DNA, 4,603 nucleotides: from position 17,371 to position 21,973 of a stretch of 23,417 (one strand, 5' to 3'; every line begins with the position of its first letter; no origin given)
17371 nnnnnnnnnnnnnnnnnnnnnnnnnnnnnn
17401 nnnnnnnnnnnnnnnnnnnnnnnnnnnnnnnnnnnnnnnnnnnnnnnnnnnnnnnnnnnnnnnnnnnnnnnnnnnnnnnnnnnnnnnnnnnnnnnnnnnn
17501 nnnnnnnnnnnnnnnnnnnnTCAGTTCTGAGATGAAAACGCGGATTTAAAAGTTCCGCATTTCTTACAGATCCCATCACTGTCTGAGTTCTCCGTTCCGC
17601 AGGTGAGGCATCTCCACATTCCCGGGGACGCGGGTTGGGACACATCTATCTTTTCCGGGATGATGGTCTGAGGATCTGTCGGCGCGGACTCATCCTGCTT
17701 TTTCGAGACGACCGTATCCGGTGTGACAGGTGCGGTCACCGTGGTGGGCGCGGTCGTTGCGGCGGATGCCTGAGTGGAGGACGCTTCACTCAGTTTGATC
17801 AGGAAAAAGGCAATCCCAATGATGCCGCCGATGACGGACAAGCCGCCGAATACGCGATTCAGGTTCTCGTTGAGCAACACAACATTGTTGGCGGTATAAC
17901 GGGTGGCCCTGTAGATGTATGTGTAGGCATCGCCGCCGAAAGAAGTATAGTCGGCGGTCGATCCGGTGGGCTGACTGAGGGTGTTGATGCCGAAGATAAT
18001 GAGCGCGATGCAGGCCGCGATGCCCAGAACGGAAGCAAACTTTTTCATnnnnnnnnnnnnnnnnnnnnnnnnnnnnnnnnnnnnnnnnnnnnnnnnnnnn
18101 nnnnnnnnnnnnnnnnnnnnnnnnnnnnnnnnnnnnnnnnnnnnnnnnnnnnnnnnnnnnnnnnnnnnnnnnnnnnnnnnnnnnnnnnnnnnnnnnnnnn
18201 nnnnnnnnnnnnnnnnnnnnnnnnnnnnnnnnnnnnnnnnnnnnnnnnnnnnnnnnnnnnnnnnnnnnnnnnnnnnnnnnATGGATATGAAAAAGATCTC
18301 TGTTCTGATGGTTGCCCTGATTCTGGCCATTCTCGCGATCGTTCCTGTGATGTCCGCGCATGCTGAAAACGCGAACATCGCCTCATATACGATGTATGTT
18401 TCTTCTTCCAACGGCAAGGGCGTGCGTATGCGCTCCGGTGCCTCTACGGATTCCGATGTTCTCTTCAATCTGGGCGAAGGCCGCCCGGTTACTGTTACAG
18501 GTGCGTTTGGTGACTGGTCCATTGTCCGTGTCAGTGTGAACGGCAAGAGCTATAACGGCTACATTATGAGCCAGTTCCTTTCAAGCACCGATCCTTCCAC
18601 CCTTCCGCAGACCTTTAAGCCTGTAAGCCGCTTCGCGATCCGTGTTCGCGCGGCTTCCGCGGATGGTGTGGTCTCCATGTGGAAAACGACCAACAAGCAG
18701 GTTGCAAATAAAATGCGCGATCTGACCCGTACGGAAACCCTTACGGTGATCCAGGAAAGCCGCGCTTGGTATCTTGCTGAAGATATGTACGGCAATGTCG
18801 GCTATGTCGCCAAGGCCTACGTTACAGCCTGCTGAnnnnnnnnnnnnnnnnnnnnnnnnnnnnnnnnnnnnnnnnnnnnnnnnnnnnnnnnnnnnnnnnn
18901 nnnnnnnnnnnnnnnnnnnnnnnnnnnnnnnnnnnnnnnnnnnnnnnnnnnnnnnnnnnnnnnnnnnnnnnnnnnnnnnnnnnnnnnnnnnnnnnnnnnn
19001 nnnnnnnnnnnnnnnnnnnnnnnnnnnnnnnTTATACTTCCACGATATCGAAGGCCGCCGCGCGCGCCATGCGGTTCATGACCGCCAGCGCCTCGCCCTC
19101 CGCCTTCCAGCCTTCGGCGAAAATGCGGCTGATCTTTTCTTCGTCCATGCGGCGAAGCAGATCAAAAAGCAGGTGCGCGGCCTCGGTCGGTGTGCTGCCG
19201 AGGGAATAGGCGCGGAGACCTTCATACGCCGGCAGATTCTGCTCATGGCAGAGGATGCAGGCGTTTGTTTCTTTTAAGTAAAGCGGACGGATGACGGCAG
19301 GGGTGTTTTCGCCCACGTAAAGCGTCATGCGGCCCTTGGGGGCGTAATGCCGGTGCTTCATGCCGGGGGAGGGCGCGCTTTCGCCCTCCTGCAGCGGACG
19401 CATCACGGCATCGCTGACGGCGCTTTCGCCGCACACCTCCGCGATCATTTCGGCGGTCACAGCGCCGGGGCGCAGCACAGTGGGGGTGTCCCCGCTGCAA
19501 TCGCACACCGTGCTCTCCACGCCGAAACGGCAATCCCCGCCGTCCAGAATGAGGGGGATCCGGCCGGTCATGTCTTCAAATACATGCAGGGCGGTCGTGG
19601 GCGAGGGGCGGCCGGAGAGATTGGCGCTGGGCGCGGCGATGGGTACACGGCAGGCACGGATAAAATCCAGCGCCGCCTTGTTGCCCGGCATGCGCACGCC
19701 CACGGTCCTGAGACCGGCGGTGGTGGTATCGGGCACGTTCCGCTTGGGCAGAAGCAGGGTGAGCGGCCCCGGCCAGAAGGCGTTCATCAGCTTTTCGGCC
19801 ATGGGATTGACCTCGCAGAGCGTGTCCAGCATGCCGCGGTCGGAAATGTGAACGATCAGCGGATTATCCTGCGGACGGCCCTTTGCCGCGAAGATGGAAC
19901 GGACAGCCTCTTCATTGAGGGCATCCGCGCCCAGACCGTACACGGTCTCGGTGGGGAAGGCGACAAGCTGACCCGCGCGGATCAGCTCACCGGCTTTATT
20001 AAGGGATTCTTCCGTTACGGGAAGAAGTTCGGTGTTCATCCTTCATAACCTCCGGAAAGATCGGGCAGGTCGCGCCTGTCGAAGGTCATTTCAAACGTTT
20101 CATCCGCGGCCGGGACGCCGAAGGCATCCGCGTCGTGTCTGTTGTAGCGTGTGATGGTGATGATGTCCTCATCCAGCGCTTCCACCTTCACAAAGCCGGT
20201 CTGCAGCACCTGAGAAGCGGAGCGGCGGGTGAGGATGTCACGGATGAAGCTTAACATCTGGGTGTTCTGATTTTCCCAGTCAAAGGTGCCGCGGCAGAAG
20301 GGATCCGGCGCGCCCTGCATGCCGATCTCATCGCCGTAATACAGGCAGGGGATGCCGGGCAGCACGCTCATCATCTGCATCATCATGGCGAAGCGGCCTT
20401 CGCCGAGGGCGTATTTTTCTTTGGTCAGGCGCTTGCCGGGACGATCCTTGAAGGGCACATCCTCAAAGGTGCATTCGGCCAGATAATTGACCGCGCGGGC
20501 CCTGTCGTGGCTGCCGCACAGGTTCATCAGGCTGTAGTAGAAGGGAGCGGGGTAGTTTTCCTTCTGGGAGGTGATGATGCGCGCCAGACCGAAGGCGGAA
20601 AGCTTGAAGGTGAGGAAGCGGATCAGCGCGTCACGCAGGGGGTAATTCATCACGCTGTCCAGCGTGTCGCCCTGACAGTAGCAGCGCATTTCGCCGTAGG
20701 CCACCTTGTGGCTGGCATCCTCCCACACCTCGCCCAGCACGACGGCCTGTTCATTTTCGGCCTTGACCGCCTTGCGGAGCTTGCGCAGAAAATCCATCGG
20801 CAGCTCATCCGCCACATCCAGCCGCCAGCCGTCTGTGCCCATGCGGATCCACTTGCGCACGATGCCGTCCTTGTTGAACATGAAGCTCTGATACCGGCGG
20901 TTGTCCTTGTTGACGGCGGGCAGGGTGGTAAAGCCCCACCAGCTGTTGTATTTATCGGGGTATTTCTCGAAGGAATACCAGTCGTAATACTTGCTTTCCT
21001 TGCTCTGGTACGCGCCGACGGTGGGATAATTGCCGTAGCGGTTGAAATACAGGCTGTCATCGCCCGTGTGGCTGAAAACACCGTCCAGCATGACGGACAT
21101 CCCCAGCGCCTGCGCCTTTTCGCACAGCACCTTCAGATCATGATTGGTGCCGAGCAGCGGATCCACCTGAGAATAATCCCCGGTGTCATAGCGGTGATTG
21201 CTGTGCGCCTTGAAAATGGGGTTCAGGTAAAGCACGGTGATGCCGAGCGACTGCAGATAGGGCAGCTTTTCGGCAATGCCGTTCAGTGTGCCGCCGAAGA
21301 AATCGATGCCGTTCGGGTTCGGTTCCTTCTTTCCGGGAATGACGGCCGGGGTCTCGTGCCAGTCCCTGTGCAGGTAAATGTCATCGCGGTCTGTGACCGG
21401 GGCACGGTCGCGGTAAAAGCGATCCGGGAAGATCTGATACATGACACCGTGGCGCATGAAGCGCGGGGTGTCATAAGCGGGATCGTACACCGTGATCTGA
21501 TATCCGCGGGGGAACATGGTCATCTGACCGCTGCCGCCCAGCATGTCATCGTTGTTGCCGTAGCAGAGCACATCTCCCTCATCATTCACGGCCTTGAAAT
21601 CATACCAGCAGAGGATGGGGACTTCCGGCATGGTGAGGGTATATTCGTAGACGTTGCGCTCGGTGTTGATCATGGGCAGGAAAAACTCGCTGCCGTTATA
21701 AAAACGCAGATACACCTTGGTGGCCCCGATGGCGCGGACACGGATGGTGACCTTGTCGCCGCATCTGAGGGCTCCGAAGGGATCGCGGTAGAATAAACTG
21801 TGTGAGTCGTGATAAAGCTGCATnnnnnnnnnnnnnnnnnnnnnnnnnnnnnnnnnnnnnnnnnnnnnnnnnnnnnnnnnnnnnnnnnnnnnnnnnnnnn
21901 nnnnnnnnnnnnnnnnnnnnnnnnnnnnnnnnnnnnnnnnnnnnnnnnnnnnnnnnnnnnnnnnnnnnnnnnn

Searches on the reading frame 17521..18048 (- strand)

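Call 8: search_protein_families(library=pfam, proteins=[window:17521-18048:-])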
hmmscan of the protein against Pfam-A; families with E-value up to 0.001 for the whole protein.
window:17521-18048:- (175 aa): 1 family
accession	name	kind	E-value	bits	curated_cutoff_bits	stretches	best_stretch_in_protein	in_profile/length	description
PF13240.11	Zn_Ribbon_1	-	0.00066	19.8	25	1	147-166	2-21/23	zinc-ribbon domain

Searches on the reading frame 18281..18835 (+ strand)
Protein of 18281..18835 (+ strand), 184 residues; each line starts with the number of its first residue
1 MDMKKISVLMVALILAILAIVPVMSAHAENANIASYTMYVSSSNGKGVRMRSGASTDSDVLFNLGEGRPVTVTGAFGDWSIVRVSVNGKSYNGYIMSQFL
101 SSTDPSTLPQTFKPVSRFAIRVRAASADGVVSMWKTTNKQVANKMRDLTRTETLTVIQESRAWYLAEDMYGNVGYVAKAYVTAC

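Call 45: search_protein_families(library=pfam, proteins=[window:18281-18835:+], max_evalue=0.01)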
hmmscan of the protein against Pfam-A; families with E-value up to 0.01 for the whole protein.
window:18281-18835:+ (184 aa): 3 families
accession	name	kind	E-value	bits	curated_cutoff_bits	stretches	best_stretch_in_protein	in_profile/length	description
PF08239.17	SH3_3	-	3.1e-14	53.3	27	2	47-101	2-54/54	Bacterial SH3 domain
PF06347.19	SH3_4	-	6.9e-08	32.6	24.1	1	46-83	3-40/56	Bacterial SH3 domain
PF20205.3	DUF6567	-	0.0094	16.3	27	0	3-68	1-67/123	Family of unknown function (DUF6567)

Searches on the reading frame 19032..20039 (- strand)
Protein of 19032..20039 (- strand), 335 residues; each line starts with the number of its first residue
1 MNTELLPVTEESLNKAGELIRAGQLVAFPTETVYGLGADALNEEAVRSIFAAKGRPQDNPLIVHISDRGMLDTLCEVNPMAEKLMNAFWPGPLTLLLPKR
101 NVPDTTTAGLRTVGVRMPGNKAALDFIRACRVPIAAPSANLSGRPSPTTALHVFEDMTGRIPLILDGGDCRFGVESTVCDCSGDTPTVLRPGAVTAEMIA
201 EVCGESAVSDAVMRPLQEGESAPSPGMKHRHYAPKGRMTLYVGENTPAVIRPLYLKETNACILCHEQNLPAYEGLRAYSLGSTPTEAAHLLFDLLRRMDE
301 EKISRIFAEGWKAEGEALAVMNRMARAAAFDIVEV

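Call 8: search_protein_families(library=pfam, proteins=[window:19032-20039:-])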
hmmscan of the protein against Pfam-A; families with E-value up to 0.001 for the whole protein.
window:19032-20039:- (335 aa): 2 families
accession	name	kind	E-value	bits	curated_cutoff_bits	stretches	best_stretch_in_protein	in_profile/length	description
PF01300.24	Sua5_yciO_yrdC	-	2.9e-60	203.2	25.1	1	18-192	1-178/178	Telomere recombination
PF03481.19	Sua5_C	-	1.3e-28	100.6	22.9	1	194-329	1-136/136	Threonylcarbamoyl-AMP synthase, C-terminal domain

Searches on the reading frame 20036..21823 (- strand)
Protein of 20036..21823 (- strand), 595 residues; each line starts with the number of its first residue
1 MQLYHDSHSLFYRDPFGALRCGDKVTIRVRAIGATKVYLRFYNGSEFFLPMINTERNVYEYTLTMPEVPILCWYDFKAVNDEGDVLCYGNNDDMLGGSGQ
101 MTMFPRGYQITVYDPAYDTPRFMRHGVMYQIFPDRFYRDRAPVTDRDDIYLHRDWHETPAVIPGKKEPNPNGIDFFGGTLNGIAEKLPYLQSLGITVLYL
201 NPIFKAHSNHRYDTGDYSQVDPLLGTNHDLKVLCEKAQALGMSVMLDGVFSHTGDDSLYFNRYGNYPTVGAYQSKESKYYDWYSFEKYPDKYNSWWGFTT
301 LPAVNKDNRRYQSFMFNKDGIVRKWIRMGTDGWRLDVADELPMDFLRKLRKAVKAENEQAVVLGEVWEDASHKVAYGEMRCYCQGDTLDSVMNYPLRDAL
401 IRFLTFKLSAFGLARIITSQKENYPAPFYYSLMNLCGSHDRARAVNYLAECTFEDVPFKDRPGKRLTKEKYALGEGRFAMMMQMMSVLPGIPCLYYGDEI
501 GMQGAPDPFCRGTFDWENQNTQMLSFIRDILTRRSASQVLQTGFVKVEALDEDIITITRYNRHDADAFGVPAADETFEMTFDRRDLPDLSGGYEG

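Call 8: search_protein_families(library=pfam, proteins=[window:20036-21823:-])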
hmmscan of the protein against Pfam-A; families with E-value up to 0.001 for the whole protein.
window:20036-21823:- (595 aa): 1 family
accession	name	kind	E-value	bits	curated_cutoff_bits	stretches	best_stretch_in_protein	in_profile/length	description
PF00128.31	Alpha-amylase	-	4.8e-52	178.1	22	1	130-514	1-361/446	Alpha amylase, catalytic domain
